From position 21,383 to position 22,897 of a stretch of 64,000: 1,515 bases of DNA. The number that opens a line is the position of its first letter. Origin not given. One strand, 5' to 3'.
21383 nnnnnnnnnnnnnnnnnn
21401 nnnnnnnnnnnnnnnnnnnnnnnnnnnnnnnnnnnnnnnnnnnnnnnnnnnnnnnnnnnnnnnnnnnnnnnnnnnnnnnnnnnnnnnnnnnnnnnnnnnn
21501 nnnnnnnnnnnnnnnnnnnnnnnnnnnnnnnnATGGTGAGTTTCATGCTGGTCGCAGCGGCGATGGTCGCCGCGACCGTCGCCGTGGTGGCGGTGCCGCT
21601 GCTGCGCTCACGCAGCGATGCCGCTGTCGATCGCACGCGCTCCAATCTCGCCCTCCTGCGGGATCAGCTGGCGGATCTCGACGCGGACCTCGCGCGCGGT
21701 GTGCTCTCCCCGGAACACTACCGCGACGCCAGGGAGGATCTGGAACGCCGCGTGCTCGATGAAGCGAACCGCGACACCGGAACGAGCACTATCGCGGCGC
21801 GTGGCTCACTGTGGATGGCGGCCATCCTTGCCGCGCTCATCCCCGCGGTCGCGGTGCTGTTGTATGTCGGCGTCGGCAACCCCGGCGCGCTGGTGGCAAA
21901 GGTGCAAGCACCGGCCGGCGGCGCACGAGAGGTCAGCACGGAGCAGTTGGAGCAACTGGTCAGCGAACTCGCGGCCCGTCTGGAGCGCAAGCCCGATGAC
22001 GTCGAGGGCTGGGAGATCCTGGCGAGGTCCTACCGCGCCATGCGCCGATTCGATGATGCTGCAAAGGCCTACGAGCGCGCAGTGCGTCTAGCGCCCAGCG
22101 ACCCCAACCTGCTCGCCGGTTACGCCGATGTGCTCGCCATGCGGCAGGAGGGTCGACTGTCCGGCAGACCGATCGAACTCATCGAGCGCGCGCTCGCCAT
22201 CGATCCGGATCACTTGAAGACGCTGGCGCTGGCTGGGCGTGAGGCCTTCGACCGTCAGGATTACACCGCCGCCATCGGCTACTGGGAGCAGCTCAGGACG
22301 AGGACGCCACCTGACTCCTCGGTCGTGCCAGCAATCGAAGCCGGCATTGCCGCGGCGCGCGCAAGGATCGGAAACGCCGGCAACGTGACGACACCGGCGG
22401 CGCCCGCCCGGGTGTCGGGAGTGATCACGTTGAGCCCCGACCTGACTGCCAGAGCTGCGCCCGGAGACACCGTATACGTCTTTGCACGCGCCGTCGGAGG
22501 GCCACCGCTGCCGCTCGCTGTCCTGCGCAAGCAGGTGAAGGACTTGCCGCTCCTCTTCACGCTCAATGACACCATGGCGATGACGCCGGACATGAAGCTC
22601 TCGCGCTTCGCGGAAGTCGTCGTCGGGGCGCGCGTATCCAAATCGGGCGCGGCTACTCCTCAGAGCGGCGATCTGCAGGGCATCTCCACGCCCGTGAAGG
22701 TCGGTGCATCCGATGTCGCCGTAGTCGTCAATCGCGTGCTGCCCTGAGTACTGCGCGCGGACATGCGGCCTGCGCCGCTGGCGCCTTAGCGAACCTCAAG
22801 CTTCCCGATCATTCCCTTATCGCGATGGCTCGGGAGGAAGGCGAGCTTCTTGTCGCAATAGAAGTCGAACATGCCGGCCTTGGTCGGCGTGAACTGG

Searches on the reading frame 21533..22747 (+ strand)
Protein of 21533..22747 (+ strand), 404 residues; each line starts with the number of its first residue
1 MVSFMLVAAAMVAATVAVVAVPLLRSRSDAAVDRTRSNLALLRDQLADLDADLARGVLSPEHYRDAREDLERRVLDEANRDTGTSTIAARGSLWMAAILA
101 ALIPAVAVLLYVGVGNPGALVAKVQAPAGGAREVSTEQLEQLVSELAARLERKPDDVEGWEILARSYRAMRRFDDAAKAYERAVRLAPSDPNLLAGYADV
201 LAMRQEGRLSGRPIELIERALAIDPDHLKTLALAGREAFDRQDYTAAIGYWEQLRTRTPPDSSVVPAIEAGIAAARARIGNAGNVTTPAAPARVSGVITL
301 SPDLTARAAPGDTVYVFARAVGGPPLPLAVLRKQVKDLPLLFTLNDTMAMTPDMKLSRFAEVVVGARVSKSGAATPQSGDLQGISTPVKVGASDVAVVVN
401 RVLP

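Call 38: search_protein_families(library=pfam, proteins=[window:21533-22747:+], max_evalue=1)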
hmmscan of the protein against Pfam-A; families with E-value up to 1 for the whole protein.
window:21533-22747:+ (404 aa): 21 families
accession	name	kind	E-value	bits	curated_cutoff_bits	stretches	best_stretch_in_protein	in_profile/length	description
PF23892.1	Ig_CycH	-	4.5e-35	120.1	27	1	298-399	5-107/108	Cytochrome c-type biogenesis protein H Ig-like domain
PF23914.1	TPR_CcmH_CycH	-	6.2e-27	94.8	42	1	130-263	23-156/158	Cytochrome c-type biogenesis protein H TPR domain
PF07719.23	TPR_2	-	9.4e-10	38.3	27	1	158-190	2-34/34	Tetratricopeptide repeat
PF13432.12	TPR_16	-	1.8e-08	35.1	32.7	1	163-226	3-63/65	Tetratricopeptide repeat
PF13428.12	TPR_14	-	5.9e-08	33.1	23.5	1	158-199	2-43/44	Tetratricopeptide repeat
PF00515.34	TPR_1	-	3.7e-07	30.1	27.8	1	160-190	4-34/34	Tetratricopeptide repeat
PF13431.12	TPR_17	-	9.1e-06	26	24.4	0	179-204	1-26/34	Tetratricopeptide repeat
PF13176.12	TPR_7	-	1.2e-05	25.4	27.9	1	162-190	4-34/36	Tetratricopeptide repeat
PF14559.12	TPR_19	-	4.6e-05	24.1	25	1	169-203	3-37/68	Tetratricopeptide repeat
PF13181.12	TPR_8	-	7.5e-05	23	25.7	1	159-189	3-33/34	Tetratricopeptide repeat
PF13414.12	TPR_11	-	0.00051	20.1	26.8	1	166-196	3-33/42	TPR repeat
PF13174.12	TPR_6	-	0.00095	20.1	26.3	1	163-188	6-31/33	Tetratricopeptide repeat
PF12555.13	SteA-like_C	-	0.0032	17.9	26.4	1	4-35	17-48/52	SteA-like C-terminal domain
PF13429.12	TPR_15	-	0.016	15.1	26.2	1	139-201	199-258/280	Tetratricopeptide repeat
PF05120.17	GvpG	-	0.029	15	30.6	1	31-73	22-64/67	Gas vesicle protein G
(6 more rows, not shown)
